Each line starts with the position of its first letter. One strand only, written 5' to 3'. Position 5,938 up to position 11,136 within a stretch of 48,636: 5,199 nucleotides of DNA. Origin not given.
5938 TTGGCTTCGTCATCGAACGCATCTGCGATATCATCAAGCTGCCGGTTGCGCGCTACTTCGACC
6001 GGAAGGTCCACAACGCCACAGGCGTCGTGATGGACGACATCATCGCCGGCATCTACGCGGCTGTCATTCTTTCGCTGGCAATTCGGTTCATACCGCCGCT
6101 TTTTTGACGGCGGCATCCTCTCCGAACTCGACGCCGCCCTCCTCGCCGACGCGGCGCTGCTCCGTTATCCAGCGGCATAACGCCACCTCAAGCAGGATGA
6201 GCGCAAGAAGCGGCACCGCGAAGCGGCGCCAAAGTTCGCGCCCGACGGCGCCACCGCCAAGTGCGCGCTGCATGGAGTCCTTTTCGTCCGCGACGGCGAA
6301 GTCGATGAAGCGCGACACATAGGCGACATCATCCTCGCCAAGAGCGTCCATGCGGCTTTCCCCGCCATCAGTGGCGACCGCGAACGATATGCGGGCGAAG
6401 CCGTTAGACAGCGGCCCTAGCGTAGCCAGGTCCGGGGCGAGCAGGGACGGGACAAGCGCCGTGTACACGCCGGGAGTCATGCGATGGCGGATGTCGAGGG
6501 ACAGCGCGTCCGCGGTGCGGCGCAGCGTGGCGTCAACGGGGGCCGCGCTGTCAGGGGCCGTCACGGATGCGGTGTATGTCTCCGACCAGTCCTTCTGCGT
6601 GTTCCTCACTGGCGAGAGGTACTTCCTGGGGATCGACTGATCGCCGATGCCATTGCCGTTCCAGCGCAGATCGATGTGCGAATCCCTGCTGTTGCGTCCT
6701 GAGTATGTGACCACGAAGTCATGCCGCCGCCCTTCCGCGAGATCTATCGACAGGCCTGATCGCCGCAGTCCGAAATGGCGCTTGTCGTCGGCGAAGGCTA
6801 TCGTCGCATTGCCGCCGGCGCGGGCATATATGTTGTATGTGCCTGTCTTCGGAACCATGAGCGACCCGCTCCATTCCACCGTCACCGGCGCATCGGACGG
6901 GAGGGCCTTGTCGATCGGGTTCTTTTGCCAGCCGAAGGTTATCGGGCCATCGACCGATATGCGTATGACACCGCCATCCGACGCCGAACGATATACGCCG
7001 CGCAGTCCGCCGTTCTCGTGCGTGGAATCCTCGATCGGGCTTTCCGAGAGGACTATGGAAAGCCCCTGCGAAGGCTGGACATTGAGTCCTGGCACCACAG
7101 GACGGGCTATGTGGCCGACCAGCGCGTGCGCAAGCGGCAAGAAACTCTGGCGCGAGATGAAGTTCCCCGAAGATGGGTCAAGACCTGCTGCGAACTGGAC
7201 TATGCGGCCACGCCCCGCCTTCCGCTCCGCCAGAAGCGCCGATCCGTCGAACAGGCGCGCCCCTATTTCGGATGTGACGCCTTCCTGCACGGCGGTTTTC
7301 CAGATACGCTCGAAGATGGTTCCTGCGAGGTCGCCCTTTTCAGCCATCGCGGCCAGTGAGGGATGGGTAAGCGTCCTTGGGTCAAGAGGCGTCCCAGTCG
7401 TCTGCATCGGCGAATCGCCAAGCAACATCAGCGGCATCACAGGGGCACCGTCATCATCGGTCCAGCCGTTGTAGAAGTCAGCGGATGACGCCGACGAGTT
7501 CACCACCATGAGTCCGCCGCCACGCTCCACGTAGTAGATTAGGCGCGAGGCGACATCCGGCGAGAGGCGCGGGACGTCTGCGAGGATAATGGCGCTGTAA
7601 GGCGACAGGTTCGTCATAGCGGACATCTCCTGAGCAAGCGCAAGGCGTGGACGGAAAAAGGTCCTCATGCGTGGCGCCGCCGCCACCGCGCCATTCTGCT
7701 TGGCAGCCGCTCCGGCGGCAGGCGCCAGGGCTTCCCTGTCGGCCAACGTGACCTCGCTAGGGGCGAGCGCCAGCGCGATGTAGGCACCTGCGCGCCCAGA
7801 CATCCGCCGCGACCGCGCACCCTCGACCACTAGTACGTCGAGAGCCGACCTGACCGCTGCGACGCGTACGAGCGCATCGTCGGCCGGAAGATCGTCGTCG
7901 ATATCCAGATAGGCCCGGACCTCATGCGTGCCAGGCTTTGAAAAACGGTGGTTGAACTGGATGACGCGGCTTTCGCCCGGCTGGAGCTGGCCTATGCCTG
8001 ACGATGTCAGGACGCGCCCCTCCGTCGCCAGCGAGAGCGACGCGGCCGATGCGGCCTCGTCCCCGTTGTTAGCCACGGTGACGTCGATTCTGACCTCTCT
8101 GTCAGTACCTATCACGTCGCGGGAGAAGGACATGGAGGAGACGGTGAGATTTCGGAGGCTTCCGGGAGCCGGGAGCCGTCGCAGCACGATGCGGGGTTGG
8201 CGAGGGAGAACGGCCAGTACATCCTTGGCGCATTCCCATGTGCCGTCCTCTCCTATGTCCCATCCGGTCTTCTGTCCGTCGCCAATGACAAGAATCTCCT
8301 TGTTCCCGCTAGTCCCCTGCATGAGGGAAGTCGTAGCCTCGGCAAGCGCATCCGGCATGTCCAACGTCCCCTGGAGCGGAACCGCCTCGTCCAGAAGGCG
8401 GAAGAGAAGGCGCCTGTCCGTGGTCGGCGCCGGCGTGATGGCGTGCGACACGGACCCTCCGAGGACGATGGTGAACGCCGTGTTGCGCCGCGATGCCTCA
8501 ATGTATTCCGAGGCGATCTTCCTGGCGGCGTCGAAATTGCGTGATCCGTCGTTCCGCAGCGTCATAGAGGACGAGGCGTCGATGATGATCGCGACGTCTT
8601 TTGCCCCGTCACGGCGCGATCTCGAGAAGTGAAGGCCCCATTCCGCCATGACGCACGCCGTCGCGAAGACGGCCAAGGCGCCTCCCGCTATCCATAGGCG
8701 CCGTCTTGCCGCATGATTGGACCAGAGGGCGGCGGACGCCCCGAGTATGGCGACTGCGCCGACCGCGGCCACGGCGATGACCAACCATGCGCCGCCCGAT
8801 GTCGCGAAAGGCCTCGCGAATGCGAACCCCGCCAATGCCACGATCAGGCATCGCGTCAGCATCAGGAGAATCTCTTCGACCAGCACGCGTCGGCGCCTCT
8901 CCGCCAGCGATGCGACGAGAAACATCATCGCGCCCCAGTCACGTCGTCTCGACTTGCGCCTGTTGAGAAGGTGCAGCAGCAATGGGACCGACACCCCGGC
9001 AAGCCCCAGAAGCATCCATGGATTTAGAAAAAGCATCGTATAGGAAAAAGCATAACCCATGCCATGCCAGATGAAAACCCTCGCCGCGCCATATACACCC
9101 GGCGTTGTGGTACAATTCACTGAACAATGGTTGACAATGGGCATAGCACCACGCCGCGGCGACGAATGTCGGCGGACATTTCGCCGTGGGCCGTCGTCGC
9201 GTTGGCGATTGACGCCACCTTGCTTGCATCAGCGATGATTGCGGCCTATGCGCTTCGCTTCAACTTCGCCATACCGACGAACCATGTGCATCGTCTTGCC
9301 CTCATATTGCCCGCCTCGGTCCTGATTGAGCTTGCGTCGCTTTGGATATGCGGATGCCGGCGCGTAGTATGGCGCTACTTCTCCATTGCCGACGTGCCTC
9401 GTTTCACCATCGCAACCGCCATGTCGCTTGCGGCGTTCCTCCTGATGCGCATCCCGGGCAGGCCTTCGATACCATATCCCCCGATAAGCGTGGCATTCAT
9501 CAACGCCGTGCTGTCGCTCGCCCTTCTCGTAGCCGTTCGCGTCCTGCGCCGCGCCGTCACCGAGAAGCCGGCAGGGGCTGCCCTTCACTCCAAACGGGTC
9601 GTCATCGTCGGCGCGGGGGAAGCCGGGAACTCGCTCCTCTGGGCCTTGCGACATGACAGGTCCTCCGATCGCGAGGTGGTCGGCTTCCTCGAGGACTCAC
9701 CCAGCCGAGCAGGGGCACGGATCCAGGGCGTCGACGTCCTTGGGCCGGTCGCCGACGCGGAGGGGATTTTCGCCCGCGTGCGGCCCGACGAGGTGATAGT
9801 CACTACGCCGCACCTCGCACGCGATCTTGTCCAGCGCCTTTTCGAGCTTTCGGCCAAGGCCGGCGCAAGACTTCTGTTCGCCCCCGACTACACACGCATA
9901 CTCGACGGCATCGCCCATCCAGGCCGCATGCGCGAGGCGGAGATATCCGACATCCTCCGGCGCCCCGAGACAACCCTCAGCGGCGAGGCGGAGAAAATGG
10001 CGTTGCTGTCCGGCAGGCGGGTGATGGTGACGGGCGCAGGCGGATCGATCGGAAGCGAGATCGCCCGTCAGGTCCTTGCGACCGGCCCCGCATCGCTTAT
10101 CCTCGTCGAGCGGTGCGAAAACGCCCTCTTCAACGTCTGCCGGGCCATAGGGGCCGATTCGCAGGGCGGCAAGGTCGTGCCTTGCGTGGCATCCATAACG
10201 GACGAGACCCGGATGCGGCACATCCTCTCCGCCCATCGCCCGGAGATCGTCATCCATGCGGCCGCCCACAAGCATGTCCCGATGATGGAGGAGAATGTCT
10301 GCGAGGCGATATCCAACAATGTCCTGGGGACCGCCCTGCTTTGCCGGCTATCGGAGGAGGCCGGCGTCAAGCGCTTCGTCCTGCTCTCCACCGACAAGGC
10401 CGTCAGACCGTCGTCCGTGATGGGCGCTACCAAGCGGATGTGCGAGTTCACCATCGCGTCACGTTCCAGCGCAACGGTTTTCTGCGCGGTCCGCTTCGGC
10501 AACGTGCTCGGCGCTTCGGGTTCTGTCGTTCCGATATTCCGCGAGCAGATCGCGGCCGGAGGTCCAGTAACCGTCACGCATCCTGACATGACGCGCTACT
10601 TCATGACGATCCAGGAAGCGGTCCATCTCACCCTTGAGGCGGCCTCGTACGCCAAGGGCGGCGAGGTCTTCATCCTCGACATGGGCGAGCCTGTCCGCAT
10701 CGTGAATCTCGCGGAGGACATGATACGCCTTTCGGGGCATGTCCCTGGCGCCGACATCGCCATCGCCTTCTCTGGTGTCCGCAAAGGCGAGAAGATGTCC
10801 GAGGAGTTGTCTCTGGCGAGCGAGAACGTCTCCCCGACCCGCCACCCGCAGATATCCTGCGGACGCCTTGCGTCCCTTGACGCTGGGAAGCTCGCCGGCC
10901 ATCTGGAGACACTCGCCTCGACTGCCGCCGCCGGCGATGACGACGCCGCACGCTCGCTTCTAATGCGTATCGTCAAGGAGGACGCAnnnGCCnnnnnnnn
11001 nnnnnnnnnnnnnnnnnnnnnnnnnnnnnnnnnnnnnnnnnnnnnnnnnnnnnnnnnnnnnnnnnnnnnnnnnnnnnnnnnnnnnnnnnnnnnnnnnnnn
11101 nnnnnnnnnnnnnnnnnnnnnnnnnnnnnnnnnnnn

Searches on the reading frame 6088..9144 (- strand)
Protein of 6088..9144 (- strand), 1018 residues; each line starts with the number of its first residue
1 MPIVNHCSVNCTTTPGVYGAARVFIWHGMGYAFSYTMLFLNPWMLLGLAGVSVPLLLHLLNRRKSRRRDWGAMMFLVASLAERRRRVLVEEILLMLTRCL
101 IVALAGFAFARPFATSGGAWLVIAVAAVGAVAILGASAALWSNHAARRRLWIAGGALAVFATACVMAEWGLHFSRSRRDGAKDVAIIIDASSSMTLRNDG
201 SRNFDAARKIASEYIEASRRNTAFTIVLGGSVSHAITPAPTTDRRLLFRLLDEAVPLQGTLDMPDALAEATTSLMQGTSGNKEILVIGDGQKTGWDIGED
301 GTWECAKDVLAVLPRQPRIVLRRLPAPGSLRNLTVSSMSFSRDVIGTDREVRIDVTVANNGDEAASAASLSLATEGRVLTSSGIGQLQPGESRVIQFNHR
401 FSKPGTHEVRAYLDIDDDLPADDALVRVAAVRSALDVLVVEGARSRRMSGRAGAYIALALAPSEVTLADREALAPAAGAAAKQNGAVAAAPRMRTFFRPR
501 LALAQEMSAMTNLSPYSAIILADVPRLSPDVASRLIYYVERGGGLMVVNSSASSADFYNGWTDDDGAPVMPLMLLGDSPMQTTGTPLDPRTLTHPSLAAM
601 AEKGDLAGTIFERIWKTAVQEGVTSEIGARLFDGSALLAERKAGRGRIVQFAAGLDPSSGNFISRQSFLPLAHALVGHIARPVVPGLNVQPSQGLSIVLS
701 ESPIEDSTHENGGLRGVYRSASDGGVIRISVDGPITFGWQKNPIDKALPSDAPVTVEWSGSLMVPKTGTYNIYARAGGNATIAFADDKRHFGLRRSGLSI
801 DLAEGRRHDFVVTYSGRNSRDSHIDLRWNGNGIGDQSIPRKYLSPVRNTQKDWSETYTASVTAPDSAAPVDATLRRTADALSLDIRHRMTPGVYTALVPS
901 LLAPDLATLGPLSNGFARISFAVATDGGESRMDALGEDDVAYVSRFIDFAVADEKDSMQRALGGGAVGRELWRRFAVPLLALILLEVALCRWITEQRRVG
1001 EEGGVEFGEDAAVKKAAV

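Call 3: search_protein_families(library=ncbifam, proteins=[window:6088-9144:-], max_evalue=0.01)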
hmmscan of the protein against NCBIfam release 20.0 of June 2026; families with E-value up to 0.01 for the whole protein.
window:6088-9144:- (1018 aa): 1 family
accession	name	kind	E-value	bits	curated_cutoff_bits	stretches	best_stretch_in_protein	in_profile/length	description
TIGR02226.1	two_anch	domain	7.8e-20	70.9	23.05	1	37-116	1-80/82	N-terminal double-transmembrane domain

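Call 4: search_protein_families(library=pfam, proteins=[window:6088-9144:-], max_evalue=0.01)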
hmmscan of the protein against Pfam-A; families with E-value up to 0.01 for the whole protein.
window:6088-9144:- (1018 aa): 5 families
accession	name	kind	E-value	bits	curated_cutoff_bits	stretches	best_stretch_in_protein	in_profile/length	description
PF07584.16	BatA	-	7.7e-16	58.7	25.9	1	37-112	1-77/77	Aerotolerance regulator N-terminal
PF07705.17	CARDB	-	1.1e-09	38.9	22.7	1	332-418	3-88/101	CARDB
PF13519.12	VWA_2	-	2.7e-09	38.1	27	1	184-291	1-107/107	von Willebrand factor type A domain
PF00092.34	VWA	-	5.7e-05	23.8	23.8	1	183-294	1-117/174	von Willebrand factor type A domain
PF07691.17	PA14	-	7.7e-05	23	24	1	730-839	23-144/147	PA14 domain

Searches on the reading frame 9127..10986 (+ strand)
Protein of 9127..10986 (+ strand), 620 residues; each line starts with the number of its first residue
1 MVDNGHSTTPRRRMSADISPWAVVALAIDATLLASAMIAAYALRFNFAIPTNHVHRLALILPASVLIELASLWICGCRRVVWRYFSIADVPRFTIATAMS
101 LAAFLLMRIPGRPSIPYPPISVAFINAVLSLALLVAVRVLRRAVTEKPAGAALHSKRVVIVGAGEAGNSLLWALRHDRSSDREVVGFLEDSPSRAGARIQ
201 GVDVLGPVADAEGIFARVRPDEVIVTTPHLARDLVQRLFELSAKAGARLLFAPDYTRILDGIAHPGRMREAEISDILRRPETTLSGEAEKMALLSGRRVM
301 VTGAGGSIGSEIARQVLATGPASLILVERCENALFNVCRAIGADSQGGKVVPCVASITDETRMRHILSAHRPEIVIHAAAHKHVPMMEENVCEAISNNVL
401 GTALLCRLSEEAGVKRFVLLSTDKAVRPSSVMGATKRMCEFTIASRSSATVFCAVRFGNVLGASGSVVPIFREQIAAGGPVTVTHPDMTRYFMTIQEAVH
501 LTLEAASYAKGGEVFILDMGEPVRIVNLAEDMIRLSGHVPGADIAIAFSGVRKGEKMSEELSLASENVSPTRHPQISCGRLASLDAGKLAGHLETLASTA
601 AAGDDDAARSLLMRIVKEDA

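Call 3: search_protein_families(library=ncbifam, proteins=[window:9127-10986:+], max_evalue=0.01)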
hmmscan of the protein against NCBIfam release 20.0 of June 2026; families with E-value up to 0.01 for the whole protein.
window:9127-10986:+ (620 aa): 80 families (the best 25 are shown)
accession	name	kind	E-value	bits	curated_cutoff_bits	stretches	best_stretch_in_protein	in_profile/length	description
TIGR03589.1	PseB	equivalog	2.9e-44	151.3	407.75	1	294-562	2-262/324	UDP-N-acetylglucosamine 4,6-dehydratase (inverting)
TIGR04130.1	FnlA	equivalog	1.1e-38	133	730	1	297-566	5-269/337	UDP-N-acetylglucosamine 4,6-dehydratase/5-epimerase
TIGR03025.1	EPS_sugtrans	subfamily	3.1e-19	69.5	295.55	1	28-261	2-230/445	exopolysaccharide biosynthesis polyprenyl glycosylphosphotransferase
TIGR03023.1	WcaJ_sugtrans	equivalog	1e-18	67.9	410.75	1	28-259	2-233/453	undecaprenyl-phosphate glucose phosphotransferase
TIGR01179.1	galE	equivalog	5.7e-15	55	262.3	1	298-464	1-180/332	UDP-glucose 4-epimerase GalE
NF007956.0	PRK10675.1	subfamily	1.2e-10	41.1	394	1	298-422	2-124/338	UDP-glucose 4-epimerase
TIGR01214.1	rmlD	equivalog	1.5e-09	37.4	224.05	1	298-423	1-101/285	dTDP-4-dehydrorhamnose reductase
TIGR02622.1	CDP_4_6_dhtase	equivalog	4e-09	36.1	278.45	1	295-427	3-134/352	CDP-glucose 4,6-dehydratase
TIGR03022.1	WbaP_sugtrans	subfamily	5.3e-09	35.8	403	1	27-254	3-224/456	undecaprenyl-phosphate galactose phosphotransferase WbaP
NF045894.1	PKS_plus_SDR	equivalog_domain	7.8e-09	33.7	1740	1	292-430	1153-1300/1515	type I polyketide synthase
NF006565.0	PRK09072.1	equivalog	2.6e-08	33.7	238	1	294-399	3-107/265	SDR family oxidoreductase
NF004526.0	PRK05872.1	subfamily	6.6e-08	32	276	1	289-366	3-76/297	short-chain dehydrogenase/reductase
TIGR01181.1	dTDP_gluc_dehyt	equivalog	8e-08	31.7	365.1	1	299-424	2-127/321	dTDP-glucose 4,6-dehydratase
TIGR03466.1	HpnA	hypoth_equivalog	1.6e-07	30.6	367.65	1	298-426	2-117/327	hopanoid-associated sugar epimerase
NF007490.0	PRK10084.1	subfamily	1.9e-07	30.4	649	1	298-407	2-109/361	dTDP-glucose 4,6-dehydratase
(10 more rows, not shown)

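Call 4: search_protein_families(library=pfam, proteins=[window:9127-10986:+], max_evalue=0.01)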
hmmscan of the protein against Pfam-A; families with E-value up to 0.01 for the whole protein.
window:9127-10986:+ (620 aa): 13 families
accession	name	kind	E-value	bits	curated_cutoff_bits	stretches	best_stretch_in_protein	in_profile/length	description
PF02719.21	Polysacc_synt_2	-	2e-107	359.2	20.2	1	299-577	1-289/293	Polysaccharide biosynthesis protein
PF01370.27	Epimerase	-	2.5e-19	70.1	20.9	1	299-508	1-227/240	NAD dependent epimerase/dehydratase family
PF16363.11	GDP_Man_Dehyd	-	8.3e-13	48.9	27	1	300-423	1-130/332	GDP-mannose 4,6 dehydratase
PF04321.23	RmlD_sub_bind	-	2e-12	47.3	27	1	298-424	2-103/287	RmlD substrate binding domain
PF13727.12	CoA_binding_3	-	2.1e-09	38.1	25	1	127-253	52-175/175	CoA-binding domain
PF08659.16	KR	-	2.2e-06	28.1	22.6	1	299-422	3-136/180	KR domain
PF00106.31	adh_short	-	1.2e-05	25.3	26.6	1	299-370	3-71/195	short chain dehydrogenase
PF01073.25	3Beta_HSD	-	9.8e-05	22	22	1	300-429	1-123/280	3-beta hydroxysteroid dehydrogenase/isomerase family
PF13460.12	NAD_binding_10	-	0.0001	22.7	27.2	1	303-427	1-103/184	NAD(P)H-binding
PF01488.26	Shikimate_DH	-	0.0005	20.6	24.3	0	152-178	9-35/138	Shikimate / quinate 5-dehydrogenase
PF07993.18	NAD_binding_4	-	0.00065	19.4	20.1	1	369-429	86-143/258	Male sterility protein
PF01408.29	GFO_IDH_MocA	-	0.001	20.2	24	1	157-229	2-72/120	Oxidoreductase family, NAD-binding Rossmann fold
PF00899.27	ThiF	-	0.0067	16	28.1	0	292-327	16-50/238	ThiF family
